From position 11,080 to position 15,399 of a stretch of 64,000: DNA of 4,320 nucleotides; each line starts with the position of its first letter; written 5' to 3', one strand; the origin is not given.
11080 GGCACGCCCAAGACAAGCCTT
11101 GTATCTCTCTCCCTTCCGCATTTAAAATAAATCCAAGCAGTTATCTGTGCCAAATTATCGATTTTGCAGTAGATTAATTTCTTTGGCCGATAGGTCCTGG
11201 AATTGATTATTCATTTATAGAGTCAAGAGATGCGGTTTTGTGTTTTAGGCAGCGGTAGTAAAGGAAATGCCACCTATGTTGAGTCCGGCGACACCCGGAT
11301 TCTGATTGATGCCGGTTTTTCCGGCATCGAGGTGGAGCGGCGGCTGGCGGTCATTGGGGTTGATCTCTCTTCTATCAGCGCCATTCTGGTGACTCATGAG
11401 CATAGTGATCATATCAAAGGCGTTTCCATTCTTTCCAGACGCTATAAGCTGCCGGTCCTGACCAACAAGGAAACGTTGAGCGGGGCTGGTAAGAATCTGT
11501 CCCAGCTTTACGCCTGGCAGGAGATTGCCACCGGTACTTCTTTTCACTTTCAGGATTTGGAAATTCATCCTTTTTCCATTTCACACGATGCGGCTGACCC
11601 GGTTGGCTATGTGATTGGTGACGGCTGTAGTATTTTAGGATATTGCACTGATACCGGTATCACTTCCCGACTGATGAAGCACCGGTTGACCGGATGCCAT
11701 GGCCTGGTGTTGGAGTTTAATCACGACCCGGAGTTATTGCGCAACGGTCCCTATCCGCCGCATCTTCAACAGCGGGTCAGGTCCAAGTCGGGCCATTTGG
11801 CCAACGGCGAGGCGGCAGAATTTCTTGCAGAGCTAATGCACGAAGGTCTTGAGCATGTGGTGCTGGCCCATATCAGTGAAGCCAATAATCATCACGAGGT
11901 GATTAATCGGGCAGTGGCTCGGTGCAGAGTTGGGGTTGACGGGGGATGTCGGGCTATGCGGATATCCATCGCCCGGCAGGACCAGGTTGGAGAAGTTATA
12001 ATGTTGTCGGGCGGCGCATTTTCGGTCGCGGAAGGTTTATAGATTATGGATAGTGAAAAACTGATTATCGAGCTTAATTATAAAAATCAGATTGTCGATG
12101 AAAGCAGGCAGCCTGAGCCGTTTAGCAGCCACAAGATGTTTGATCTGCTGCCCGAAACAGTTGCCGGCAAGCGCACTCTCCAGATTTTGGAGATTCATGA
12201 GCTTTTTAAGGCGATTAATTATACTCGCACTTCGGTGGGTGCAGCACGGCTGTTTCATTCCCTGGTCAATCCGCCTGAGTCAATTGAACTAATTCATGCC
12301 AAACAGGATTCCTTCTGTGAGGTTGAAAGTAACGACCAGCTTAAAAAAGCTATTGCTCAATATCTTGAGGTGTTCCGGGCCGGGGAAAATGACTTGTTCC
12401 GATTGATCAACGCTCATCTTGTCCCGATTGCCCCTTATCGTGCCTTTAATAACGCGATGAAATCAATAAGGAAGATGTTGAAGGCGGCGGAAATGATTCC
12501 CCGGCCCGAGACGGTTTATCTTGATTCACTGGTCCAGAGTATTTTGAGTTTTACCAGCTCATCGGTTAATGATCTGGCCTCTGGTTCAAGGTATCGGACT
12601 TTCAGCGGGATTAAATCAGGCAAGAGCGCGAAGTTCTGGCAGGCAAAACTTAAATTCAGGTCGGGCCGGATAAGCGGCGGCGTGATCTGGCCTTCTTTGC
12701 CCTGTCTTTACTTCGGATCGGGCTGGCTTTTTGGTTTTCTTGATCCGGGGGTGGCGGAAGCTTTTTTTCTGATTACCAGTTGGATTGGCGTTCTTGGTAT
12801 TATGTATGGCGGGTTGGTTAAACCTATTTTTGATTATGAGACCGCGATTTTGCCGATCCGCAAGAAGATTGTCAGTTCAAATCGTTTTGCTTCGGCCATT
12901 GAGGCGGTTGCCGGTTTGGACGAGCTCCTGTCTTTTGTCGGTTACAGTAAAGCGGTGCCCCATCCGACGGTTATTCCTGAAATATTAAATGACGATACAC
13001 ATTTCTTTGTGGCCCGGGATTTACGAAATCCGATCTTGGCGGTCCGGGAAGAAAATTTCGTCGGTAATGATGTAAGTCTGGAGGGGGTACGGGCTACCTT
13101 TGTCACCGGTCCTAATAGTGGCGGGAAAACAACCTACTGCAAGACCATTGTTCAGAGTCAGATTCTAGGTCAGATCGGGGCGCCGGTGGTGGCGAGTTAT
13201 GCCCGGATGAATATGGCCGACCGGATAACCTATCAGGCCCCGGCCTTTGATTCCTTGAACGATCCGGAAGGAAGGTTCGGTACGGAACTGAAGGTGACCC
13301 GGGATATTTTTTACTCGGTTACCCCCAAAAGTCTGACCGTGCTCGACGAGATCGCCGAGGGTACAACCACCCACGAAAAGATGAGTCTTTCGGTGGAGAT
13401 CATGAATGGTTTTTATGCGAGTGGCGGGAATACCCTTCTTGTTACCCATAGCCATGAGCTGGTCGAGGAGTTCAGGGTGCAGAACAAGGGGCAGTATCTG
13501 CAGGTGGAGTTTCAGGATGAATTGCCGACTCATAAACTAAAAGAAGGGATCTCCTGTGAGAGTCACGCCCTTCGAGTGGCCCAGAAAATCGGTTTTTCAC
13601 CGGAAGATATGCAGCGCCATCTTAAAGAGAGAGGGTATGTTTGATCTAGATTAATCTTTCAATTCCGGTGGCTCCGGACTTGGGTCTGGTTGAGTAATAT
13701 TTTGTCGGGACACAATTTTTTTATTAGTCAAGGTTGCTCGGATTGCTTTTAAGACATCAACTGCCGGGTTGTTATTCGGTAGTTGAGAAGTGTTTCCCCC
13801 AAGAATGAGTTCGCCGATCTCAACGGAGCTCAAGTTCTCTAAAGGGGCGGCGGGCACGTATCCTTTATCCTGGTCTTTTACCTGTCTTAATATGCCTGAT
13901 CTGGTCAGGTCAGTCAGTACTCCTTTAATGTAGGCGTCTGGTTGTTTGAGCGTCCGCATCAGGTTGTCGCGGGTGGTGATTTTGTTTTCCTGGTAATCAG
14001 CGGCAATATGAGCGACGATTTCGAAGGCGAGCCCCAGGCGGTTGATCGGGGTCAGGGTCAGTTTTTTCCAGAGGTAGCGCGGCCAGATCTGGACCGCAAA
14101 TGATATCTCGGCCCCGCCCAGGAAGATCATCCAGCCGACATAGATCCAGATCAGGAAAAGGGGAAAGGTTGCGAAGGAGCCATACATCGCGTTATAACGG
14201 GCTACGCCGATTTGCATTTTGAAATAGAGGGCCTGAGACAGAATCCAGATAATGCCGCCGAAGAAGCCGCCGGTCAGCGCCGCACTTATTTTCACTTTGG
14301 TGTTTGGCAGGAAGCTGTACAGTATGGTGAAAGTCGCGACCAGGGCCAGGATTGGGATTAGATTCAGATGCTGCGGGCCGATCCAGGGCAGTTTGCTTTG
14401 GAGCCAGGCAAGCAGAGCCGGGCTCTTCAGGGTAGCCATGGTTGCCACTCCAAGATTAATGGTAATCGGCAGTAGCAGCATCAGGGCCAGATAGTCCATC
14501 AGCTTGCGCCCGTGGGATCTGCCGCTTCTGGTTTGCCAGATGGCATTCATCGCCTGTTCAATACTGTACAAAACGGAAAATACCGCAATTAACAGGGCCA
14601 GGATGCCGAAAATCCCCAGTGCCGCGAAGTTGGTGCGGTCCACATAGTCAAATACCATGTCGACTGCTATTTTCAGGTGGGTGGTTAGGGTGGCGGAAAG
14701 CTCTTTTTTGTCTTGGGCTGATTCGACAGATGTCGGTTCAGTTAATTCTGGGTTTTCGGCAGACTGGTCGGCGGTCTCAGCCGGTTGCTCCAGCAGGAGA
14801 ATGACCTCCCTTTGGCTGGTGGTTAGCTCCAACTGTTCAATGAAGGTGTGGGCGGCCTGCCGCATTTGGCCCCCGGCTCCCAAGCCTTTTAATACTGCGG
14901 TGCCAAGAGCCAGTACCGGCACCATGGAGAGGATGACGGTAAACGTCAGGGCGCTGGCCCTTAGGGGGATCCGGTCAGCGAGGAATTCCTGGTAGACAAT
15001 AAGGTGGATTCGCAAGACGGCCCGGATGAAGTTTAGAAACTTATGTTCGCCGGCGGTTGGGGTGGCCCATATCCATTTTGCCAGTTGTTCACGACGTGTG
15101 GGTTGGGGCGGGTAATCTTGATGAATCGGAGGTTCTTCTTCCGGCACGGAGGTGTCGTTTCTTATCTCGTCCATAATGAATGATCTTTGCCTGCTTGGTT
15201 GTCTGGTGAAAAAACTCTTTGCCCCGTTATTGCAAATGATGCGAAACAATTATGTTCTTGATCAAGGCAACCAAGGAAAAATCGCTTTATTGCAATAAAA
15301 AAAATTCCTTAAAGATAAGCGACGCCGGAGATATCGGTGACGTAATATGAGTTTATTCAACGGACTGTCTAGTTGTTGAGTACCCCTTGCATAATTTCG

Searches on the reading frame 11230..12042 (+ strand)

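Call 99: search_protein_families(library=pfam, proteins=[window:11230-12042:+], max_evalue=0.000001)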
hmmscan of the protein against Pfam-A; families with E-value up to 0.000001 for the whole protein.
window:11230-12042:+ (270 aa): 2 families
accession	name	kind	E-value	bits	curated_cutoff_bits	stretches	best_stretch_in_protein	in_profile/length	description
PF12706.13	Lactamase_B_2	-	3e-23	82.9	27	1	22-215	1-200/200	Beta-lactamase superfamily domain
PF00753.33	Lactamase_B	-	4.6e-15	56.5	22.7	1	11-111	5-97/196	Metallo-beta-lactamase superfamily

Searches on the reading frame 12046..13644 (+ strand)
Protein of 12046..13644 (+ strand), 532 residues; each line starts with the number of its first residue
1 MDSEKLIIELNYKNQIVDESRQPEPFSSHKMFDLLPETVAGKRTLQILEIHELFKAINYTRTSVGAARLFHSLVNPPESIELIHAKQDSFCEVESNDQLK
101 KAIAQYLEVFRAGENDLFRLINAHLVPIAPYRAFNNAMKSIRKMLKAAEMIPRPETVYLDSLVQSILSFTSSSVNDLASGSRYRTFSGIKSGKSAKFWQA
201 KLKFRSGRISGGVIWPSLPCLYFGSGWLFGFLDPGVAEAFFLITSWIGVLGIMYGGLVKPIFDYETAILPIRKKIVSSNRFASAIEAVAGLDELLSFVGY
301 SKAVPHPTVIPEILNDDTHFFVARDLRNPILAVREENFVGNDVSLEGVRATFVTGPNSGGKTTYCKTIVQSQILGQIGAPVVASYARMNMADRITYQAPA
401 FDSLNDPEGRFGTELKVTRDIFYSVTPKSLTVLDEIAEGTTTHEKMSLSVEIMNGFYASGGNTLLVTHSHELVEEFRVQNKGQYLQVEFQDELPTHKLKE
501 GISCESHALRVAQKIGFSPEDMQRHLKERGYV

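Call 99: search_protein_families(library=pfam, proteins=[window:12046-13644:+], max_evalue=0.000001)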
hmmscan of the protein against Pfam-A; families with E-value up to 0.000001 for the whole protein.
window:12046-13644:+ (532 aa): 2 families
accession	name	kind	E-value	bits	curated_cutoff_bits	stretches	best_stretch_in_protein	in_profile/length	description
PF00488.27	MutS_V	-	6.7e-26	91.9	30.2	1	352-517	2-172/188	MutS domain V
PF05192.23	MutS_III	-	1e-07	32.9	34.1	1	45-297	3-193/194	MutS domain III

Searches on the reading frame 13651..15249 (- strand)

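Call 99: search_protein_families(library=pfam, proteins=[window:13651-15249:-], max_evalue=0.000001)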
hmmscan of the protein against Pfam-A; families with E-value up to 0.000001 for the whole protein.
window:13651-15249:- (532 aa): 1 family
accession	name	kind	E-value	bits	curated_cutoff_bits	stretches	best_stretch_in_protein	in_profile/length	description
PF03631.20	Virul_fac_BrkB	-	6e-45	154.3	33.7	1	180-387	40-256/259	Virulence factor BrkB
